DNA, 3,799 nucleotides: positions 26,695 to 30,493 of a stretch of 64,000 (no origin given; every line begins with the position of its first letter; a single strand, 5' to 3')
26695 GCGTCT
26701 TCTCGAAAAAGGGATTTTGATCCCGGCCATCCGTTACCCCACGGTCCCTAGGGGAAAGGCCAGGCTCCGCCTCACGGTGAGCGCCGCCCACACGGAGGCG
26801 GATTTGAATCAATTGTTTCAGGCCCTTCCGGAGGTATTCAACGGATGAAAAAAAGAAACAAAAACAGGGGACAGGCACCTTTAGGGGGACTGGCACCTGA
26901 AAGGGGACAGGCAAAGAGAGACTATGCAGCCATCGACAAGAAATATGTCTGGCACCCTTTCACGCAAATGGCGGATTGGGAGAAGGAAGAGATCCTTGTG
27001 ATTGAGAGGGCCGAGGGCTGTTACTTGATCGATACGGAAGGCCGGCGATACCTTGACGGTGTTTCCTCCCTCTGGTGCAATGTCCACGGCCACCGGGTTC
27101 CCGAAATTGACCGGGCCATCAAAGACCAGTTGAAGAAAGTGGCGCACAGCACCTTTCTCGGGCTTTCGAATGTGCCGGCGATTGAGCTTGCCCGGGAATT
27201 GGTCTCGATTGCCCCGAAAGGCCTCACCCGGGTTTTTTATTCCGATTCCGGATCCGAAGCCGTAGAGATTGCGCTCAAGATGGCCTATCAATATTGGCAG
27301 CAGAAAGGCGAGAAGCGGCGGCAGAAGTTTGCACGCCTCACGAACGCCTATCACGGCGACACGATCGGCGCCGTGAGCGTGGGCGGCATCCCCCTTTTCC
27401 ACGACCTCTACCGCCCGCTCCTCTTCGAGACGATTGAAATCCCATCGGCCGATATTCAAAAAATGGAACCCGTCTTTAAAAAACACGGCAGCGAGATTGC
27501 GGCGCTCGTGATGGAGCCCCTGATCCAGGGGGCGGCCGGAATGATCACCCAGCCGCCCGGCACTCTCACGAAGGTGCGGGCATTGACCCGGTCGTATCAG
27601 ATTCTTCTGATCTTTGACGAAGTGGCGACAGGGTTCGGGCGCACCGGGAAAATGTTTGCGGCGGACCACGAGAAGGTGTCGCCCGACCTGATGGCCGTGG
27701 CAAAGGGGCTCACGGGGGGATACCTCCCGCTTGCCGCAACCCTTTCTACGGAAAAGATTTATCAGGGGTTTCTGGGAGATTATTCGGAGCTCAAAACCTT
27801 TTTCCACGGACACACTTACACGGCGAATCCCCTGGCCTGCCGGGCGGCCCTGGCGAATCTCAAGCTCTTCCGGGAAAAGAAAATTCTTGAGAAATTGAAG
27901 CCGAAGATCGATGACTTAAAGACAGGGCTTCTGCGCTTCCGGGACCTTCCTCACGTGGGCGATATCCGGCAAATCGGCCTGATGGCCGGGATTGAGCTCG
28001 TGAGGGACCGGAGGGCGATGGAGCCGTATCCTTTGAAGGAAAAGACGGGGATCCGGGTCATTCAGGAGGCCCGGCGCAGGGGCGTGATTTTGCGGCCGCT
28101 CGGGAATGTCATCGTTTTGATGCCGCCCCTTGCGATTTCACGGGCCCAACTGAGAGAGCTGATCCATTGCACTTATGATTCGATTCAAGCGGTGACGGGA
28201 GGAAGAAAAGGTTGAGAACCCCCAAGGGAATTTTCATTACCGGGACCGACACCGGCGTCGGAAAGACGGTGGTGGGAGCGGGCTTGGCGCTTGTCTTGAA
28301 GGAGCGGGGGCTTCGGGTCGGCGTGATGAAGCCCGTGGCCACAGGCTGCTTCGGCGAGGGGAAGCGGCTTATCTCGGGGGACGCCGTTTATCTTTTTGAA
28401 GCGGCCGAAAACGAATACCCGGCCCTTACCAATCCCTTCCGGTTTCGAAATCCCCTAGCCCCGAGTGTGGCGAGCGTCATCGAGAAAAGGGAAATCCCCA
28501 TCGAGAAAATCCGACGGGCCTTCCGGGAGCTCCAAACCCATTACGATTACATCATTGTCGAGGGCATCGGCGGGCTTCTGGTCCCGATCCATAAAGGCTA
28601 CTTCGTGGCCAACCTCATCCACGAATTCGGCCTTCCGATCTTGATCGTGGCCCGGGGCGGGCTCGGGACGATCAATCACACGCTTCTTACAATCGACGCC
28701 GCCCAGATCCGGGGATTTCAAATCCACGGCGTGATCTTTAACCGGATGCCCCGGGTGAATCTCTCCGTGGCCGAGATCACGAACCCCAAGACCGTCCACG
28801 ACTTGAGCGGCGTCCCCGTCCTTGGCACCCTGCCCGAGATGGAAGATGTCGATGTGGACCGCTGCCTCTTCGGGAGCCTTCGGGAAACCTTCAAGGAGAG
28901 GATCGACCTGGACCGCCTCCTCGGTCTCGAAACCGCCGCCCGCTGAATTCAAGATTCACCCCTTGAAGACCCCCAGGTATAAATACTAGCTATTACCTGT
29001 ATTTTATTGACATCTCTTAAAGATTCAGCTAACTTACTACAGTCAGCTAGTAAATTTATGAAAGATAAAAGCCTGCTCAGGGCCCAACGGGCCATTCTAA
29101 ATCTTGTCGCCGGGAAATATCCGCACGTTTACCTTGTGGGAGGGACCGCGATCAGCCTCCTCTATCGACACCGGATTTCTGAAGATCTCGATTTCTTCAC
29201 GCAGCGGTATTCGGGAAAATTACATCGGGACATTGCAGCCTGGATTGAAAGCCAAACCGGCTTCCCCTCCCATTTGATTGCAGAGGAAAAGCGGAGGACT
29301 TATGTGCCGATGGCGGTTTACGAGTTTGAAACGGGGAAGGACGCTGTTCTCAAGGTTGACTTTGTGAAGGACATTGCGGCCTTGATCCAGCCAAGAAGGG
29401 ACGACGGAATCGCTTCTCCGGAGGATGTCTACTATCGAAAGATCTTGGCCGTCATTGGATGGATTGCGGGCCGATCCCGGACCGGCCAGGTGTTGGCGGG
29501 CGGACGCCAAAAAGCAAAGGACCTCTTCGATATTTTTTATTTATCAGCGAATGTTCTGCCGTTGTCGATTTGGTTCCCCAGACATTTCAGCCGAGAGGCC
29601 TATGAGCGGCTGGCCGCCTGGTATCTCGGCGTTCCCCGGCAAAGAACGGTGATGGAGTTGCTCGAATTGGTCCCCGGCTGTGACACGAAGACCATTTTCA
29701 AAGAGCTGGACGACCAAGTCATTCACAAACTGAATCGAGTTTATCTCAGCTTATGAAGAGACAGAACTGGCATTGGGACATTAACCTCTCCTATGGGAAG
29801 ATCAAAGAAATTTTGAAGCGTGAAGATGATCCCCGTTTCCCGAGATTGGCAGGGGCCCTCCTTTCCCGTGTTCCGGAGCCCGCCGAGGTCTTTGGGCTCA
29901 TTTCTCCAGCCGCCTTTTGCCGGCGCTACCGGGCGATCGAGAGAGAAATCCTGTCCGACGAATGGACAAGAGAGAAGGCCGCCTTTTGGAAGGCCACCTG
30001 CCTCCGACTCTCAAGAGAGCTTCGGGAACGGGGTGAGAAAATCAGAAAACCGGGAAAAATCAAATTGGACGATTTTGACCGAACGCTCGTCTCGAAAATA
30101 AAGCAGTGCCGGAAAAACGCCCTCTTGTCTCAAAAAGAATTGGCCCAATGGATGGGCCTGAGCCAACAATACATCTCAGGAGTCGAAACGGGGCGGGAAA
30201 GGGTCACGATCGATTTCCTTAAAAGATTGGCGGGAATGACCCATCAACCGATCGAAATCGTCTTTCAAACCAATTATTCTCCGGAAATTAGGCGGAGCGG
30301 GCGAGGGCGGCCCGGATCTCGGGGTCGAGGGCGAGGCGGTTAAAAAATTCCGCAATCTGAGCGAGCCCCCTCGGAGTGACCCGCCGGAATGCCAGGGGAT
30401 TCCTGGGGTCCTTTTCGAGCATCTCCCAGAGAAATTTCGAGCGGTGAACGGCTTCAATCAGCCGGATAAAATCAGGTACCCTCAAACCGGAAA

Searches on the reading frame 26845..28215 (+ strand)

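Call 56: search_protein_families(library=pfam, proteins=[window:26845-28215:+], max_evalue=0.00001)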
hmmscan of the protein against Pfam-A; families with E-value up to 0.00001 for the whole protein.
window:26845-28215:+ (456 aa): 1 family
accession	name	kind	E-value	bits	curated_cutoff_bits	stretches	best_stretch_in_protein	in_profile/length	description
PF00202.27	Aminotran_3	-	4e-106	355.5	30.5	1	43-441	3-397/403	Aminotransferase class-III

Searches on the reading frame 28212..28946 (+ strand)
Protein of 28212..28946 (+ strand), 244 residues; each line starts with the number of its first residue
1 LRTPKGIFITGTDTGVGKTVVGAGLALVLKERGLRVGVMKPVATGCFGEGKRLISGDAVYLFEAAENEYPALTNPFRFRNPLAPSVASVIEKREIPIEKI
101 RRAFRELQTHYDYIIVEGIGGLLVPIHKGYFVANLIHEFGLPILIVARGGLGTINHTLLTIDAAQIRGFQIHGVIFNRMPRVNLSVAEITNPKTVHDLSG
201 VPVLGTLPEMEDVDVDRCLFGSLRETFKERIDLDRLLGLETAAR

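Call 56: search_protein_families(library=pfam, proteins=[window:28212-28946:+], max_evalue=0.00001)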
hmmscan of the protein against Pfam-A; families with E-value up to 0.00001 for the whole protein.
window:28212-28946:+ (244 aa): 2 families
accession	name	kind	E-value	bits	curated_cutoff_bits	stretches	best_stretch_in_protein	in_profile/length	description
PF13500.12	AAA_26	-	2.2e-48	165.2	27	1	5-214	1-195/198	AAA domain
PF01656.29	CbiA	-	2.2e-10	41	25.4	1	7-213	1-115/125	CobQ/CobB/MinD/ParA nucleotide binding domain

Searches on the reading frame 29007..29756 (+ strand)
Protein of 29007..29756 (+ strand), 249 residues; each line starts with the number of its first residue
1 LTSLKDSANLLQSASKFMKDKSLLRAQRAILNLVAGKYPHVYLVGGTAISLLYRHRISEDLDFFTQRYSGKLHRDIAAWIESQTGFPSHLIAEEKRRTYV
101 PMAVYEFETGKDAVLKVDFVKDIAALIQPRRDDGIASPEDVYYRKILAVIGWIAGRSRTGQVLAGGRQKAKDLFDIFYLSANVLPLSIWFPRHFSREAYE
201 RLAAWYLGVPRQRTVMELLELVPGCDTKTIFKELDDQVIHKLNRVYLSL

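Call 56: search_protein_families(library=pfam, proteins=[window:29007-29756:+], max_evalue=0.00001)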
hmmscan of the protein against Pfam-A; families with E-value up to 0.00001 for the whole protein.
window:29007-29756:+ (249 aa): 1 family
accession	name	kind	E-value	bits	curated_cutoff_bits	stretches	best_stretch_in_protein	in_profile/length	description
PF08843.17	AbiEii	-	4e-13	50.3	22.5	1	39-182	13-171/238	Nucleotidyl transferase AbiEii toxin, Type IV TA system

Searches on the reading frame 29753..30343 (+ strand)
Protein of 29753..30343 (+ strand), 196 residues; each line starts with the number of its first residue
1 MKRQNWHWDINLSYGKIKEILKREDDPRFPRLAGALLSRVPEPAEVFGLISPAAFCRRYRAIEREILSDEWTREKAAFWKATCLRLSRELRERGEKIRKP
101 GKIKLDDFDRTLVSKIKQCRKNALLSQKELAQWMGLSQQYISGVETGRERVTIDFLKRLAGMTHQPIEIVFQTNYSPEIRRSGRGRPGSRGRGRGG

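Call 56: search_protein_families(library=pfam, proteins=[window:29753-30343:+], max_evalue=0.00001)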
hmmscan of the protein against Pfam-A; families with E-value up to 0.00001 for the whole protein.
window:29753-30343:+ (196 aa): 2 families
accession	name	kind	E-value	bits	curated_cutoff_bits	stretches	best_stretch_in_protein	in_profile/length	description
PF01381.28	HTH_3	-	4.1e-10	40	23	1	116-160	1-45/55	Helix-turn-helix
PF13560.12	HTH_31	-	3.8e-09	37.1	27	1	115-160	5-51/64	Helix-turn-helix domain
